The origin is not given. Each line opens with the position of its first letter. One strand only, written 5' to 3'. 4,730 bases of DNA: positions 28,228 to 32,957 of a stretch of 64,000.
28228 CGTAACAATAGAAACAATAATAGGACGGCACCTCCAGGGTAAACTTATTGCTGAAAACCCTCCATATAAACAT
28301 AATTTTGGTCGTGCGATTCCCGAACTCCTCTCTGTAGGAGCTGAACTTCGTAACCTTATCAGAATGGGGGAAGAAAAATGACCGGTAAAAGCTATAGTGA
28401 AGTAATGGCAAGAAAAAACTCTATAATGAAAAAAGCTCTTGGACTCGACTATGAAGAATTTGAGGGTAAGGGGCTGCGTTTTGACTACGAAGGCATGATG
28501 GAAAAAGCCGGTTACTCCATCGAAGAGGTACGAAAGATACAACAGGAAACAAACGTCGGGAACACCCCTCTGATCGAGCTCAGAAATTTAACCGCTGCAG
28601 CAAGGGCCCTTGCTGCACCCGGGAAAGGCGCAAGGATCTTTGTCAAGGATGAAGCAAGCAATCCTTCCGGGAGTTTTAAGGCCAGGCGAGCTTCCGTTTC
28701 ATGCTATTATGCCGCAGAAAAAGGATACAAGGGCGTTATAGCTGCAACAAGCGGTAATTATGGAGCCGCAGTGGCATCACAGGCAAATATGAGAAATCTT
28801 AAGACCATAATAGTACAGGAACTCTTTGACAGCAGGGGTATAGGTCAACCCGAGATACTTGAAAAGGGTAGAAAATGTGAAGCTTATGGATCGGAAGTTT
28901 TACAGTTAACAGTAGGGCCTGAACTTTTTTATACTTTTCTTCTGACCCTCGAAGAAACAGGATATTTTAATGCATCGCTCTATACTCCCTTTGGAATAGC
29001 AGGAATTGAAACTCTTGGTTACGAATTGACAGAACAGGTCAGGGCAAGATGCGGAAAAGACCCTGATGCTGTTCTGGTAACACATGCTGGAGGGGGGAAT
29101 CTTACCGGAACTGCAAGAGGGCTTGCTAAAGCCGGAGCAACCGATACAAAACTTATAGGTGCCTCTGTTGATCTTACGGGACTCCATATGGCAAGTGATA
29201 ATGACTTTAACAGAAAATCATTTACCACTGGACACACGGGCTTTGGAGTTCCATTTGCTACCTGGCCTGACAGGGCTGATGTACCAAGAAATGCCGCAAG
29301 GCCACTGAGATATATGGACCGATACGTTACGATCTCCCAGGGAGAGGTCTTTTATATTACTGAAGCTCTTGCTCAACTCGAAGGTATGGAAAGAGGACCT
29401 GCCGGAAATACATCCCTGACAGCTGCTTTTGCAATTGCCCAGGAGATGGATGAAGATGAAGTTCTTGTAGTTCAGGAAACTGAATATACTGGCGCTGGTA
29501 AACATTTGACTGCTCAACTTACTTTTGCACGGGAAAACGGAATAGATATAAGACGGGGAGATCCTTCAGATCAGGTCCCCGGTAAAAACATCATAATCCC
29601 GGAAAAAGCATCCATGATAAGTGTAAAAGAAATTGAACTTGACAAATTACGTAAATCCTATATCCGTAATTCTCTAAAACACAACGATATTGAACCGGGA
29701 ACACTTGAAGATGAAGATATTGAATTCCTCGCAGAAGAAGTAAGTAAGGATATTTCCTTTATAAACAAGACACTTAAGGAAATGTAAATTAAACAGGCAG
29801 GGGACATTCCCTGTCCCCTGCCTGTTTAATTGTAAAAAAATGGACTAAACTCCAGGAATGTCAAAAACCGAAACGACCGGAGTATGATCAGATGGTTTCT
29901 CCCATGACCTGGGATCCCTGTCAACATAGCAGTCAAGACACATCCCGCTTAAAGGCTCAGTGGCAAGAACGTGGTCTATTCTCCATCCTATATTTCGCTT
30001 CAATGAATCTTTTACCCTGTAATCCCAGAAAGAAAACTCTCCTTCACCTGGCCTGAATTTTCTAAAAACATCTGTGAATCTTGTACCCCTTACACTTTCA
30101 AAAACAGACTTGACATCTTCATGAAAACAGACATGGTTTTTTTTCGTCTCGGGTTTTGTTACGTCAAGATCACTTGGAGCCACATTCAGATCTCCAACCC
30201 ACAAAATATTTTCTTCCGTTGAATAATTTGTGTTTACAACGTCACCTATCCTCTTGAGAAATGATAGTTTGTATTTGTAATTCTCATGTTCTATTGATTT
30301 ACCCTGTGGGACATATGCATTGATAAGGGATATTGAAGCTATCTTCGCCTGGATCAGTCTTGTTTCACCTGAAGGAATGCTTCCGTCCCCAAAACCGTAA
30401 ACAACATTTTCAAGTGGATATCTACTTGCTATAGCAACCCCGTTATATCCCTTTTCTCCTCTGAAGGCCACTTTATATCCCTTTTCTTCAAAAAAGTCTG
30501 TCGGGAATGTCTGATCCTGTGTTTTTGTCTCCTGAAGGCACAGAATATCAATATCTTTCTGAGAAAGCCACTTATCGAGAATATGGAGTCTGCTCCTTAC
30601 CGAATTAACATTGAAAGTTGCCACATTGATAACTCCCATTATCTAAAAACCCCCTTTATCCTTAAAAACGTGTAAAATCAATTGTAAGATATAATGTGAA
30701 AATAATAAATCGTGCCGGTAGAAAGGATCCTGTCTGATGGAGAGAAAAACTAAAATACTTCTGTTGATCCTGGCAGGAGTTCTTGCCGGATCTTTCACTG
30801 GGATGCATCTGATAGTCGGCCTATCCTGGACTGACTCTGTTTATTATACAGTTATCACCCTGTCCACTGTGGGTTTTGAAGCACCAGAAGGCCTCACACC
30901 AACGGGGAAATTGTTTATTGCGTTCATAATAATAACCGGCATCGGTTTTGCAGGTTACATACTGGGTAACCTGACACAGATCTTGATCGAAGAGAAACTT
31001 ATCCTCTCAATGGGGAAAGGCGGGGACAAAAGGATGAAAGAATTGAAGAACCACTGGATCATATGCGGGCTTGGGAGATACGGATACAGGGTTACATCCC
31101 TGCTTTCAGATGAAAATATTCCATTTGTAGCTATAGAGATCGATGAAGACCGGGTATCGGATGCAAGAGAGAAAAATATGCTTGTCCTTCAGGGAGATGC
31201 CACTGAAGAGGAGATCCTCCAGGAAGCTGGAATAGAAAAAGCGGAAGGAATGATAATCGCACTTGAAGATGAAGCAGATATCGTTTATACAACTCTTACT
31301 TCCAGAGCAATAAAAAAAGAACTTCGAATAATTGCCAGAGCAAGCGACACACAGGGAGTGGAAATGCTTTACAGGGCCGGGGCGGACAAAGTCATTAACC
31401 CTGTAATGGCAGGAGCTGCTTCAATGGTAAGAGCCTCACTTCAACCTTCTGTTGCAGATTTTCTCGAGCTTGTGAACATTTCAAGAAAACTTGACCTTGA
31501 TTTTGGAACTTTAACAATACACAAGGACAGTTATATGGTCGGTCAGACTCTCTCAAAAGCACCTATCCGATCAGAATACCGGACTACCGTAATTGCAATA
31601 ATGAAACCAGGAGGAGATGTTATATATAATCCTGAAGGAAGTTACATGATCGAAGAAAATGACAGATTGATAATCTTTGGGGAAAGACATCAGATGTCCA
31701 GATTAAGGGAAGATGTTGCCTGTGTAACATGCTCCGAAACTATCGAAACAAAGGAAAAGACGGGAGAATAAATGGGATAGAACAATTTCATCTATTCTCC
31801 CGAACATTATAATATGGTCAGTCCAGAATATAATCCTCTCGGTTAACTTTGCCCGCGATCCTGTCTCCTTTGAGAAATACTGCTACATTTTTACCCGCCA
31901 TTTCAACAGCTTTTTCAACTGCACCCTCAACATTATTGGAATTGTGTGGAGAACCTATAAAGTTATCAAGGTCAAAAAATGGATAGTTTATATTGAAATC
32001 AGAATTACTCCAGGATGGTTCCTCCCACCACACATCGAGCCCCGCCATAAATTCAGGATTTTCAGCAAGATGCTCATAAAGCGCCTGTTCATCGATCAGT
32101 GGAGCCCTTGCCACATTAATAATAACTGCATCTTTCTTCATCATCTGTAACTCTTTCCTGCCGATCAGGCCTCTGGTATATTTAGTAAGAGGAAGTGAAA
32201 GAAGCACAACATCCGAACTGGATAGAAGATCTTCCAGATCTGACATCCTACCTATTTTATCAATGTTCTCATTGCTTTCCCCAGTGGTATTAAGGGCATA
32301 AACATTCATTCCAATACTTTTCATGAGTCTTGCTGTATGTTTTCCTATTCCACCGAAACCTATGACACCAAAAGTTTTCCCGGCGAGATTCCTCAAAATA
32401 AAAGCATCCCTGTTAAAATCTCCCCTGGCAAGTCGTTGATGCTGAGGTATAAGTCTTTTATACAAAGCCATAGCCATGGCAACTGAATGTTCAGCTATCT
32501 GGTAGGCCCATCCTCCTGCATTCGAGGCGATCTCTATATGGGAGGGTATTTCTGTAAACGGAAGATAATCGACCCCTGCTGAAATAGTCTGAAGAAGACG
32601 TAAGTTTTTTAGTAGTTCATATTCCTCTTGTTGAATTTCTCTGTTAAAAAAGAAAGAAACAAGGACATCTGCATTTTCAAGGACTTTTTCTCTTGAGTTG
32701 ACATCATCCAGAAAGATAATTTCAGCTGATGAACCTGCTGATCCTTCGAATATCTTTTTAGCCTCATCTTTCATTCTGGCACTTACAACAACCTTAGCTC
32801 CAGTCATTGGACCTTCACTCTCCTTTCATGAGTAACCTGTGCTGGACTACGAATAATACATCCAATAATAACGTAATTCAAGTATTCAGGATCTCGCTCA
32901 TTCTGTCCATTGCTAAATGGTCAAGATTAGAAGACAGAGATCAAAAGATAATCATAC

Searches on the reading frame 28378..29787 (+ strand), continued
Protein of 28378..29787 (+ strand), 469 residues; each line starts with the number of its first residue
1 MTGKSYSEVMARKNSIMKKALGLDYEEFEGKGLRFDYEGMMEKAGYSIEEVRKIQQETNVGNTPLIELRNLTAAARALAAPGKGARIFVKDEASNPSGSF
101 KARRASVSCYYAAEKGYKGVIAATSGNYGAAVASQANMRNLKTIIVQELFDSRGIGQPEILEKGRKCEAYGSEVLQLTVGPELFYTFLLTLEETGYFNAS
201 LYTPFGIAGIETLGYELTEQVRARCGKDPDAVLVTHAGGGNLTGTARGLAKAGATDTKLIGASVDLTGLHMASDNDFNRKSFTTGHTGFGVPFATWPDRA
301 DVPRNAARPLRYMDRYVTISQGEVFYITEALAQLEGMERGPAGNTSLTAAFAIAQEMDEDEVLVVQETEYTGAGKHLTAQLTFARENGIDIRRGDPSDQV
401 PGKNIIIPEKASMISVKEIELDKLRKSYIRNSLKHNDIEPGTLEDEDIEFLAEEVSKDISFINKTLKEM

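Call 93: find_encoding_contigs(protein=P0401, flank=10000, max_places=2)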
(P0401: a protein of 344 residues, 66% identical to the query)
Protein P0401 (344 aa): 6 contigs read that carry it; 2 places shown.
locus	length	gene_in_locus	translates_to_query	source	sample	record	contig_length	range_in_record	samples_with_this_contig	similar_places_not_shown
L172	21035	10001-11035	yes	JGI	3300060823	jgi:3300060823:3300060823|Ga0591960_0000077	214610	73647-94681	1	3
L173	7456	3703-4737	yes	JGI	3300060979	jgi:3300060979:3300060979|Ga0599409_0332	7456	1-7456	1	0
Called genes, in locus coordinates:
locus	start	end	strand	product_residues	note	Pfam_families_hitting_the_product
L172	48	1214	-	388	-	PF07907:YibE_F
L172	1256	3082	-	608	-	PF02730:AFOR_N, PF01314:AFOR_C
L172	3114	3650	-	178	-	PF02417:Chromate_transp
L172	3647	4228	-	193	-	PF02417:Chromate_transp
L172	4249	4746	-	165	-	PF14595:Thioredoxin_9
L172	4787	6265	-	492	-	PF07690:MFS_1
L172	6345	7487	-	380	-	-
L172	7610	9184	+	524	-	PF03315:SDH_beta (faint), PF03313:SDH_alpha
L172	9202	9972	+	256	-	PF00378:ECH_1, PF16113:ECH_2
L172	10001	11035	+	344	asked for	PF19328:DAP_DH_C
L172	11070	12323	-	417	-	PF04389:Peptidase_M28 (weak), PF01546:Peptidase_M20, PF07687:M20_dimer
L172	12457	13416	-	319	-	PF00291:PALP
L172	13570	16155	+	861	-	PF25873:WHD_MalT, PF08281:Sigma70_r4_2 (faint), PF00196:GerE, PF13384:HTH_23 (faint)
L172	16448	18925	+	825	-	PF08281:Sigma70_r4_2 (faint), PF25873:WHD_MalT, PF17874:TPR_MalT, PF00196:GerE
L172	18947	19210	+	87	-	-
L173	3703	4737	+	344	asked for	PF19328:DAP_DH_C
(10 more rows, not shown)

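Call 94: find_encoding_contigs(protein=P0402, flank=10000, max_places=2)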
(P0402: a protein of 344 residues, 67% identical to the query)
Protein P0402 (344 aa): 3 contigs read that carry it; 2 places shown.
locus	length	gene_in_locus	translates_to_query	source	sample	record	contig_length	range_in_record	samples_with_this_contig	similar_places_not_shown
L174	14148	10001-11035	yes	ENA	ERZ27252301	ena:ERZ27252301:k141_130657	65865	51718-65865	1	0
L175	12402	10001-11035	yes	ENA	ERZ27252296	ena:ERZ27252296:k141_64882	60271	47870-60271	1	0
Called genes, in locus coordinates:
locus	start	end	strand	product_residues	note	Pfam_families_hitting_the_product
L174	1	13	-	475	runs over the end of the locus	PF05977:MFS_3 (weak), PF07690:MFS_1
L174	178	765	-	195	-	PF01558:POR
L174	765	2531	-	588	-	PF01855:POR_N, PF02775:TPP_enzyme_C, PF12838:Fer4_7 (faint), PF13237:Fer4_10 (weak), PF14697:Fer4_21 (weak), PF00037:Fer4 (weak), PF12797:Fer4_2 (weak), PF12837:Fer4_6 (weak)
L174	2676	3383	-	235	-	PF08348:PAS_6, PF13309:HTH_22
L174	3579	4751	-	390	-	-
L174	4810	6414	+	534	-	PF03313:SDH_alpha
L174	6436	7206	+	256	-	PF00378:ECH_1, PF16113:ECH_2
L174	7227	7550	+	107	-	PF01906:YbjQ_1, PF23025:YbjQ_2 (weak)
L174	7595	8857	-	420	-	PF02274:ADI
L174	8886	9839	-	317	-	PF00291:PALP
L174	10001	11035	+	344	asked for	PF01113:DapB_N (weak), PF19328:DAP_DH_C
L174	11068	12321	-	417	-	PF04389:Peptidase_M28 (weak), PF01546:Peptidase_M20, PF07687:M20_dimer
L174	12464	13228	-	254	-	PF08241:Methyltransf_11, PF08242:Methyltransf_12, PF13649:Methyltransf_25, PF13847:Methyltransf_31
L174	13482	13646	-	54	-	-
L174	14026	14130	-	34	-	-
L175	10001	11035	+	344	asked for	PF01113:DapB_N (weak), PF19328:DAP_DH_C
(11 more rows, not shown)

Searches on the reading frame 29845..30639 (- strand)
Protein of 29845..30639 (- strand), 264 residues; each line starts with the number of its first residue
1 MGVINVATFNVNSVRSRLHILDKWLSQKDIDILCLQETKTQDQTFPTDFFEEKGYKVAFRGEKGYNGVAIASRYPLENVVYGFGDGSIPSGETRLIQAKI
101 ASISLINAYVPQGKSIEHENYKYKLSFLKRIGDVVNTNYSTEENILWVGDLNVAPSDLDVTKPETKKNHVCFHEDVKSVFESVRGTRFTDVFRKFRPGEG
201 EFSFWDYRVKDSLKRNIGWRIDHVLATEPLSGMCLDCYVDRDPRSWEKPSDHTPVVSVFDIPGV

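Call 7: search_protein_families(library=ncbifam, proteins=[window:29845-30639:-], max_evalue=1e-10)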
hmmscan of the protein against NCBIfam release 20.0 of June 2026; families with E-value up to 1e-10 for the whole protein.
window:29845-30639:- (264 aa): 4 families
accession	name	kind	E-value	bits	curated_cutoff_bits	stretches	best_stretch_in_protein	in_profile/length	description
TIGR00195.1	exoDNase_III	equivalog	1.7e-85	286.7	182.55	1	5-258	2-253/254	exodeoxyribonuclease III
TIGR00633.1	xth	equivalog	8.2e-78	261.4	99.05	1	5-259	2-254/255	exodeoxyribonuclease III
NF008733.0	PRK11756.1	equivalog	2.5e-55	187.6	280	1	6-260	3-268/269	exodeoxyribonuclease III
NF010489.0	PRK13911.1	equivalog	4.2e-26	92.2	503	1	7-255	4-245/250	exodeoxyribonuclease III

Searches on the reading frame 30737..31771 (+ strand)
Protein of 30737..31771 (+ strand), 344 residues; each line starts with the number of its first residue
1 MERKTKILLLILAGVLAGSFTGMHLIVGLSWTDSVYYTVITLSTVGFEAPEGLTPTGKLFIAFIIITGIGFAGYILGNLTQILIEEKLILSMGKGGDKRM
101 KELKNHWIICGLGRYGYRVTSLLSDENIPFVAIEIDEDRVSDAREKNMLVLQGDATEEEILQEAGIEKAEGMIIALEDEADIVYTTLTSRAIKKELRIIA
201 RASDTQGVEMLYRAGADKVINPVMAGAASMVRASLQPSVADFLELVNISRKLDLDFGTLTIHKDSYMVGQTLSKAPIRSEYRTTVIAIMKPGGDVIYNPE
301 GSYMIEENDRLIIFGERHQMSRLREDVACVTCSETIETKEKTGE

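Call 4: search_protein_families(library=pfam, proteins=[window:30737-31771:+], max_evalue=0.00001)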
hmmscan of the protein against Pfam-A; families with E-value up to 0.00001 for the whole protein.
window:30737-31771:+ (344 aa): 3 families
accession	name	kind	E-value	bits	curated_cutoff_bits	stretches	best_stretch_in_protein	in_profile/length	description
PF02254.24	TrkA_N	-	2.9e-33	115.1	23.8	1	108-222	2-116/116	TrkA-N domain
PF02080.26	TrkA_C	-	1.8e-12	47.4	27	1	259-325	4-68/71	TrkA-C domain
PF07885.22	Ion_trans_2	-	8.3e-10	38.9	22.5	1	11-84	2-78/79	Ion channel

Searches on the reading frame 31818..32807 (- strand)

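Call 7: search_protein_families(library=ncbifam, proteins=[window:31818-32807:-], max_evalue=1e-10)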
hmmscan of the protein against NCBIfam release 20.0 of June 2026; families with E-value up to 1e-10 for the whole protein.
window:31818-32807:- (329 aa): 20 families
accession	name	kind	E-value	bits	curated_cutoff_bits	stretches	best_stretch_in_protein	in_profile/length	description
NF005027.0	PRK06436.1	equivalog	5.5e-57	193.2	261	1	59-327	40-294/303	2-hydroxyacid dehydrogenase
TIGR01327.1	PGDH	equivalog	2.2e-43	148.8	454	1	56-322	50-311/525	phosphoglycerate dehydrogenase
NF009714.1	PRK13243.1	equivalog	1.7e-39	136.1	455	1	39-324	36-325/332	glyoxylate reductase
NF041369.1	Dhydh_Halo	equivalog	2.2e-35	122.4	400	1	42-321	37-304/305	D-2-hydroxyacid dehydrogenase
NF005069.0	PRK06487.1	equivalog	5.3e-35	121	448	1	58-316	59-315/320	2-hydroxyacid dehydrogenase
NF006263.0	PRK08410.1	equivalog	7.4e-34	117.5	389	1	43-314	40-309/311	D-2-hydroxyacid dehydrogenase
NF008759.0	PRK11790.1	equivalog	5.8e-32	110.9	404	1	104-310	113-311/410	phosphoglycerate dehydrogenase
NF005750.0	PRK07574.1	equivalog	2e-29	102.9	329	1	38-266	83-317/386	NAD-dependent formate dehydrogenase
NF005387.0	PRK06932.1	equivalog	1.6e-27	96.3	492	1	45-313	44-311/314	2-hydroxyacid dehydrogenase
NF011938.0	PRK15409.1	equivalog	2.1e-27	96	492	1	34-314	34-311/324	glyoxylate/hydroxypyruvate reductase GhrB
NF000492.1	vanH_gen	exception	3.4e-21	75.6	540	1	104-302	102-301/312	D-lactate dehydrogenase VanH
NF001309.0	PRK00257.1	equivalog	1.9e-20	73.2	434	1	140-265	113-239/379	4-phosphoerythronate dehydrogenase PdxB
NF000004.1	vanH-D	exception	3e-18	66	550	1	116-261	116-259/323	D-lactate dehydrogenase VanH-D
NF006374.0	PRK08605.1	subfamily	5e-18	65.3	356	1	58-304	57-314/332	D-lactate dehydrogenase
NF000371.1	vanH_Agroup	exception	3.8e-17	62.5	700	1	125-311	128-315/322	VanH-A/VanH-Pt family D-lactate dehydrogenase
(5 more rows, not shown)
